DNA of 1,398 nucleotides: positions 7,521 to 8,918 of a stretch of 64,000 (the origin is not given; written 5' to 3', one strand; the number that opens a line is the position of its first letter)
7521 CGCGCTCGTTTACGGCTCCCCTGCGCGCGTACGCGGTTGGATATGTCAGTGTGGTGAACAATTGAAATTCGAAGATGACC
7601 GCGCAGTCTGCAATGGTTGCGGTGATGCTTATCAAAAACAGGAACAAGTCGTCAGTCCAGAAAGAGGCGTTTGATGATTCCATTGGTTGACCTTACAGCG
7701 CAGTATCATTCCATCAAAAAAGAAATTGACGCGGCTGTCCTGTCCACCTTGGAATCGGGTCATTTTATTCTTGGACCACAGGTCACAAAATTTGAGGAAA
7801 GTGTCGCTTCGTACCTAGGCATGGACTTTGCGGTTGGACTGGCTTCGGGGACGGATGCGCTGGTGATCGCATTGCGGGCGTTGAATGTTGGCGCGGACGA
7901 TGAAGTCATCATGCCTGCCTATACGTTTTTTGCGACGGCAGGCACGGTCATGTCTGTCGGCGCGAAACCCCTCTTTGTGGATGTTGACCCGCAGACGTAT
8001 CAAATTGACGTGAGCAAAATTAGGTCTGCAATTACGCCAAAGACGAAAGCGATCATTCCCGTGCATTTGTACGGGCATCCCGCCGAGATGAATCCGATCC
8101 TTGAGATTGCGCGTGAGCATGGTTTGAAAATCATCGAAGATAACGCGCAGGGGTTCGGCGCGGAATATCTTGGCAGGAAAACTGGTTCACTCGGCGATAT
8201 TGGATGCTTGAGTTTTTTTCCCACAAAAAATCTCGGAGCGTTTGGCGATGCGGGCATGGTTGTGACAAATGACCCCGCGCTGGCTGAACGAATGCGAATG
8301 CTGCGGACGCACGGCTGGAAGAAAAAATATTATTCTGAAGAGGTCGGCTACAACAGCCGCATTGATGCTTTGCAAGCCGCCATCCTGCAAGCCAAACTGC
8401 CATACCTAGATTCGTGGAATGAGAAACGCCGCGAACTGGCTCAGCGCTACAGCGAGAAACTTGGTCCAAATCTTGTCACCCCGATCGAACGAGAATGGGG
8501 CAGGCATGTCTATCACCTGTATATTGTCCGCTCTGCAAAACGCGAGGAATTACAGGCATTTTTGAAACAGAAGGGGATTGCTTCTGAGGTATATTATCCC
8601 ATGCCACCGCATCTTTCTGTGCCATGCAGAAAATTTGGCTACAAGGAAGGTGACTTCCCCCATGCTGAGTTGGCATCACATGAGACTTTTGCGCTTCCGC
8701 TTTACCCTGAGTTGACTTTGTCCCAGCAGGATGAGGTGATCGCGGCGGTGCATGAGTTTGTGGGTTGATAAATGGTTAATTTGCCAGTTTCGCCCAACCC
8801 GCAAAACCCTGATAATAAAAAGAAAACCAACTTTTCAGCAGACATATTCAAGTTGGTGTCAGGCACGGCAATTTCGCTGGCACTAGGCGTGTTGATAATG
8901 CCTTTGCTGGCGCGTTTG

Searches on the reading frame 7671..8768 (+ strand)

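Call 41: search_protein_families(library=ncbifam, proteins=[window:7671-8768:+], max_evalue=0.00001)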
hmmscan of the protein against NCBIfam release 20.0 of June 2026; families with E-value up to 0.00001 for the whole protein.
window:7671-8768:+ (365 aa): 21 families
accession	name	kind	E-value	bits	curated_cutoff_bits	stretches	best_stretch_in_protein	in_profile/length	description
TIGR03588.1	PseC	equivalog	1.4e-79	267.7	423.5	1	13-362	7-378/380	UDP-4-amino-4,6-dideoxy-N-acetyl-beta-L-altrosamine transaminase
NF008687.0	PRK11706.1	equivalog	1.7e-71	241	375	1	41-364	36-374/375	dTDP-4-amino-4,6-dideoxygalactose transaminase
NF008658.2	PRK11658.1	equivalog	1.5e-65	221.3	631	1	15-364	12-377/379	UDP-4-amino-4-deoxy-L-arabinose aminotransferase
TIGR04181.1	NHT_00031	hypoth_equivalog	4.7e-62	209.9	420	1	18-304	11-321/359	LegC family aminotransferase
TIGR02379.1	ECA_wecE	subfamily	5.6e-60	203.1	434.85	1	46-363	41-374/376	dTDP-4-amino-4,6-dideoxy-D-glucose transaminase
TIGR04427.1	PLP_DesI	equivalog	6.8e-54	183.5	650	1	35-349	51-368/390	dTDP-4-dehydro-6-deoxyglucose aminotransferase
NF011936.0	PRK15407.1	equivalog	3.4e-46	157.8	423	1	16-215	46-251/440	lipopolysaccharide biosynthesis protein RfbH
NF004770.0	PRK06108.1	subfamily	5.7e-11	41.9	422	1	56-158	101-210/396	pyridoxal phosphate-dependent aminotransferase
NF005695.0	PRK07503.1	equivalog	4.3e-09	35.5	666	1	2-211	28-237/403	methionine gamma-lyase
NF041364.1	GntC_guanitoxin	equivalog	9.2e-09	34.6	415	1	60-158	68-174/356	guanitoxin biosynthesis PLP-dependent (S)-gamma-hydroxy-L-arginine cyclodehydratase GntC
NF005817.0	PRK07683.1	equivalog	9.9e-09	34.4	575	1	60-129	98-166/387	aminotransferase A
NF005871.0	PRK07811.1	equivalog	1.2e-07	30.6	513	1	36-212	61-235/389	cystathionine gamma-synthase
NF005816.0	PRK07682.1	equivalog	1.5e-07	30.4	620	1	59-157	98-202/390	aminotransferase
NF043007.1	CysBLyMetC_Staph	equivalog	3.3e-07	29.6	700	0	36-212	51-224/378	cystathionine beta-lyase MetC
NF006488.0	PRK08912.1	equivalog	5.3e-07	28.9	498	1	59-162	95-191/387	aminotransferase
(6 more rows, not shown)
